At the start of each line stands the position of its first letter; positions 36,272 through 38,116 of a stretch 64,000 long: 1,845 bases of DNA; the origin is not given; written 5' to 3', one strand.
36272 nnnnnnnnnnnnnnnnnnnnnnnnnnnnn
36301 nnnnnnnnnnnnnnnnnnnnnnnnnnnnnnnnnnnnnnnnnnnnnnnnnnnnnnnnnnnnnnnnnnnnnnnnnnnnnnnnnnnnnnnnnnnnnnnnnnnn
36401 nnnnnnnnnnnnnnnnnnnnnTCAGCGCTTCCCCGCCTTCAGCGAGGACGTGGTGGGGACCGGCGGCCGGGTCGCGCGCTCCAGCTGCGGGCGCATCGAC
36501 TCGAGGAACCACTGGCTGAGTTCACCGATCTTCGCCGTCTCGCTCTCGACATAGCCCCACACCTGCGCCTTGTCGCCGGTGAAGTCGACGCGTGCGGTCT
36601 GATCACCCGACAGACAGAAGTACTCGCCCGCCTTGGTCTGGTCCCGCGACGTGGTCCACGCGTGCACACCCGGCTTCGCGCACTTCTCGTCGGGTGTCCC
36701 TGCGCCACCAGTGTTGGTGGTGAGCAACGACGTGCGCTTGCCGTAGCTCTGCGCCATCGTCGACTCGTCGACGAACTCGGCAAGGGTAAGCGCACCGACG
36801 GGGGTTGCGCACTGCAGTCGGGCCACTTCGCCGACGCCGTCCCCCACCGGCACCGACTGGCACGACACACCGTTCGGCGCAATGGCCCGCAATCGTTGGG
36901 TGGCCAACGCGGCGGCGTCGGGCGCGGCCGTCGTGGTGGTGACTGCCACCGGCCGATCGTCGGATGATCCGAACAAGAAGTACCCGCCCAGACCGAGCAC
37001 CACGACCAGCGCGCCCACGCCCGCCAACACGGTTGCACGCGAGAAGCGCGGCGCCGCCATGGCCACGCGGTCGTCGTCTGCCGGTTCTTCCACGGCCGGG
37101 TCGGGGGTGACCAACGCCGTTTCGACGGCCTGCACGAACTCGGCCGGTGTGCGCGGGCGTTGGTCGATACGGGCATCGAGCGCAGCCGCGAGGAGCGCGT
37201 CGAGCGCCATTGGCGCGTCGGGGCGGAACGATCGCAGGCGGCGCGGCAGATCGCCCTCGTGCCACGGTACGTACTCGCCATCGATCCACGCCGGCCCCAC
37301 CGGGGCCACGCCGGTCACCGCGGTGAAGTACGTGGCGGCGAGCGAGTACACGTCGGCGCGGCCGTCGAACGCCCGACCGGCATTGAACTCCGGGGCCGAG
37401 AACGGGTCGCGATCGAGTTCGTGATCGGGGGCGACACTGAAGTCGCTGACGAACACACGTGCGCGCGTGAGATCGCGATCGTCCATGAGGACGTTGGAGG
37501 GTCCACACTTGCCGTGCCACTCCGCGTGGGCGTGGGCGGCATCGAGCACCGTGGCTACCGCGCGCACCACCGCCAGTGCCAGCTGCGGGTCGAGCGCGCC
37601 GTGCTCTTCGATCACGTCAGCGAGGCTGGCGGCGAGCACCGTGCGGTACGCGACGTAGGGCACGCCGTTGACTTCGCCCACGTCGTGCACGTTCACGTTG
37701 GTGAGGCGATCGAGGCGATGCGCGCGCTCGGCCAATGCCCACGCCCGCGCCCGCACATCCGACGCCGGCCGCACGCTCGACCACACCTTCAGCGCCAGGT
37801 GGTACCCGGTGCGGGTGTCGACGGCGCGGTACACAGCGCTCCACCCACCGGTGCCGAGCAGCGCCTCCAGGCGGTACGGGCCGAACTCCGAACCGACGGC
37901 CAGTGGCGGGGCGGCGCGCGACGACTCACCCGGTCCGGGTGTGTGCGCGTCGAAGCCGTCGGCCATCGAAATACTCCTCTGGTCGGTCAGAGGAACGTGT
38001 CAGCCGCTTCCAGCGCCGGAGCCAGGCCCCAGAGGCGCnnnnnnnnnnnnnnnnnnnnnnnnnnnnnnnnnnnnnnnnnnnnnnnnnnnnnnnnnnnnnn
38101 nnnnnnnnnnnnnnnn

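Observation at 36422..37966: Kinase-fold membrane protein with a dead catalytic loop, translationally coupled to the secretion ATPase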

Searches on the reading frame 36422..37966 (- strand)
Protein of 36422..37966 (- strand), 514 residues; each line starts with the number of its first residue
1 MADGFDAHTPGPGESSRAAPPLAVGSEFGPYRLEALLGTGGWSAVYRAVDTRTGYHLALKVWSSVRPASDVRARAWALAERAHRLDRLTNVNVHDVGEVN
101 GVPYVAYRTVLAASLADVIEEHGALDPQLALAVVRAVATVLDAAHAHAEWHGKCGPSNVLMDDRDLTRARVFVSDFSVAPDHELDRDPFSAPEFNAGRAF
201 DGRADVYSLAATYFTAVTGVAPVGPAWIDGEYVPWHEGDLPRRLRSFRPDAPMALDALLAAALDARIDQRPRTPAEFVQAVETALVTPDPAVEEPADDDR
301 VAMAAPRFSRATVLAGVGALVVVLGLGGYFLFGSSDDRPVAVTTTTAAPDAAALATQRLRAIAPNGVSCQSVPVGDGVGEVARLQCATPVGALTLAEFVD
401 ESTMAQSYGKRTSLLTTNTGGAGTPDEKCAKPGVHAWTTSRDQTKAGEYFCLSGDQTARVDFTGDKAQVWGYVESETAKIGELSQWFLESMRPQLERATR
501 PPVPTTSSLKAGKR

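Call 7: search_protein_families(library=pfam, proteins=[window:36422-37966:-], max_evalue=0.1)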
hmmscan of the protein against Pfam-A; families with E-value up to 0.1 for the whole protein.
window:36422-37966:- (514 aa): 2 families
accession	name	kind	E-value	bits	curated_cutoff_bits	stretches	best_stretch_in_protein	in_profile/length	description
PF00069.31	Pkinase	-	6.4e-11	42.6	31.7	1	31-223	1-197/263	Protein kinase domain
PF06293.20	Kdo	-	0.07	13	21.3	0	113-176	103-166/207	Lipopolysaccharide kinase (Kdo/WaaP) family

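Call 8: search_protein_families(library=ncbifam, proteins=[window:36422-37966:-], max_evalue=0.1)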
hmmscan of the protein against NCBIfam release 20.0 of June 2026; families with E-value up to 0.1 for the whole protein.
window:36422-37966:- (514 aa): 7 families
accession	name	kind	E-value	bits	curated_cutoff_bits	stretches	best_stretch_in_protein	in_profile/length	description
NF052427.1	StpK7MSMEG_1200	equivalog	1.4e-30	106.3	900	1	26-361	4-349/601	serine/threonine protein kinase StpK7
NF033483.0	PknB_PASTA_kin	equivalog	2.2e-27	96.3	450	1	31-299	9-286/563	Stk1 family PASTA domain-containing Ser/Thr kinase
NF047741.1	antiphage_MADS6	equivalog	4.9e-17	61.7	460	2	94-292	264-468/612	methylation-associated defense system protein kinase MAD6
NF038150.1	lanthi_synth_IV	equivalog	4.4e-11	41.8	650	1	43-297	203-467/851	class IV lanthionine synthetase LanL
NF033442.0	BREX_PglW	equivalog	4.3e-08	31.3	990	1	91-319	273-524/1391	BREX system serine/threonine kinase PglW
NF053615.1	SerThrKinAfsKStmc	equivalog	4.1e-05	22.4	1300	1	28-223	12-213/809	protein serine/threonine kinase AfsK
NF038151.1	lanthi_synth_III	equivalog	0.0015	17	575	1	129-220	337-426/833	class III lanthionine synthetase LanKC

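Call 9: search_solved_structures(query=window:36422-37966:-, max_evalue=0.001, show_alignments=3)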
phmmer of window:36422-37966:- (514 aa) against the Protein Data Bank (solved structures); distinct sequences matched with E-value up to 0.001: 106 (the best 60 are shown).
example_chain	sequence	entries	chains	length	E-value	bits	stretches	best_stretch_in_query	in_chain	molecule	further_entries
2h34_A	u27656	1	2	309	5.1e-28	101.3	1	24-289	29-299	Serine/threonine-protein kinase pknE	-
5m09_A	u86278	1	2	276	2.8e-18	69.2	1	21-280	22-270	Serine/threonine-protein kinase PknI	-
5m08_A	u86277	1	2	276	3.9e-18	68.7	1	21-280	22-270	Serine/threonine-protein kinase PknI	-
5m06_A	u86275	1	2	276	5.1e-18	68.3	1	21-280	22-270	Serine/threonine-protein kinase PknI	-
5m07_A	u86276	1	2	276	6.3e-18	68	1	21-280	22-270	Serine/threonine-protein kinase PknI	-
5xka_A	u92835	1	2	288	8.2e-18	67.7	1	21-281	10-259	Serine/threonine-protein kinase PknI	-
7naa_A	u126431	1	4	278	1e-15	60.8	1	21-265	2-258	Non-specific serine/threonine protein kinase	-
5u94_A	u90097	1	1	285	9.9e-14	54.2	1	30-277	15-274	Serine/threonine-protein kinase PknB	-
1mru_A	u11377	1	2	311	1.1e-13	54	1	30-278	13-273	Probable serine/threonine-protein kinase pknB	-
6i2p_A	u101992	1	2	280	1.1e-13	54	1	30-277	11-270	Serine/threonine-protein kinase PknB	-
6b2p_A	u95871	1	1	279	1.2e-13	54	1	31-277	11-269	Serine/threonine-protein kinase PknB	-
3f69_A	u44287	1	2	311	1.2e-13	54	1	30-278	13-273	Serine/threonine-protein kinase pknB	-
1o6y_A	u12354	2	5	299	1.3e-13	53.8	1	30-277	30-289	SERINE/THREONINE-PROTEIN KINASE PKNB | Probable serine/threonine-protein kinase pknB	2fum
3ori_A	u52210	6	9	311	1.3e-13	53.8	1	30-278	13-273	Serine/threonine protein kinase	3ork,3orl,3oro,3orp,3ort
4ynz_A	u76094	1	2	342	2.3e-13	53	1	23-223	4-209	Serine/threonine-protein kinase BRSK2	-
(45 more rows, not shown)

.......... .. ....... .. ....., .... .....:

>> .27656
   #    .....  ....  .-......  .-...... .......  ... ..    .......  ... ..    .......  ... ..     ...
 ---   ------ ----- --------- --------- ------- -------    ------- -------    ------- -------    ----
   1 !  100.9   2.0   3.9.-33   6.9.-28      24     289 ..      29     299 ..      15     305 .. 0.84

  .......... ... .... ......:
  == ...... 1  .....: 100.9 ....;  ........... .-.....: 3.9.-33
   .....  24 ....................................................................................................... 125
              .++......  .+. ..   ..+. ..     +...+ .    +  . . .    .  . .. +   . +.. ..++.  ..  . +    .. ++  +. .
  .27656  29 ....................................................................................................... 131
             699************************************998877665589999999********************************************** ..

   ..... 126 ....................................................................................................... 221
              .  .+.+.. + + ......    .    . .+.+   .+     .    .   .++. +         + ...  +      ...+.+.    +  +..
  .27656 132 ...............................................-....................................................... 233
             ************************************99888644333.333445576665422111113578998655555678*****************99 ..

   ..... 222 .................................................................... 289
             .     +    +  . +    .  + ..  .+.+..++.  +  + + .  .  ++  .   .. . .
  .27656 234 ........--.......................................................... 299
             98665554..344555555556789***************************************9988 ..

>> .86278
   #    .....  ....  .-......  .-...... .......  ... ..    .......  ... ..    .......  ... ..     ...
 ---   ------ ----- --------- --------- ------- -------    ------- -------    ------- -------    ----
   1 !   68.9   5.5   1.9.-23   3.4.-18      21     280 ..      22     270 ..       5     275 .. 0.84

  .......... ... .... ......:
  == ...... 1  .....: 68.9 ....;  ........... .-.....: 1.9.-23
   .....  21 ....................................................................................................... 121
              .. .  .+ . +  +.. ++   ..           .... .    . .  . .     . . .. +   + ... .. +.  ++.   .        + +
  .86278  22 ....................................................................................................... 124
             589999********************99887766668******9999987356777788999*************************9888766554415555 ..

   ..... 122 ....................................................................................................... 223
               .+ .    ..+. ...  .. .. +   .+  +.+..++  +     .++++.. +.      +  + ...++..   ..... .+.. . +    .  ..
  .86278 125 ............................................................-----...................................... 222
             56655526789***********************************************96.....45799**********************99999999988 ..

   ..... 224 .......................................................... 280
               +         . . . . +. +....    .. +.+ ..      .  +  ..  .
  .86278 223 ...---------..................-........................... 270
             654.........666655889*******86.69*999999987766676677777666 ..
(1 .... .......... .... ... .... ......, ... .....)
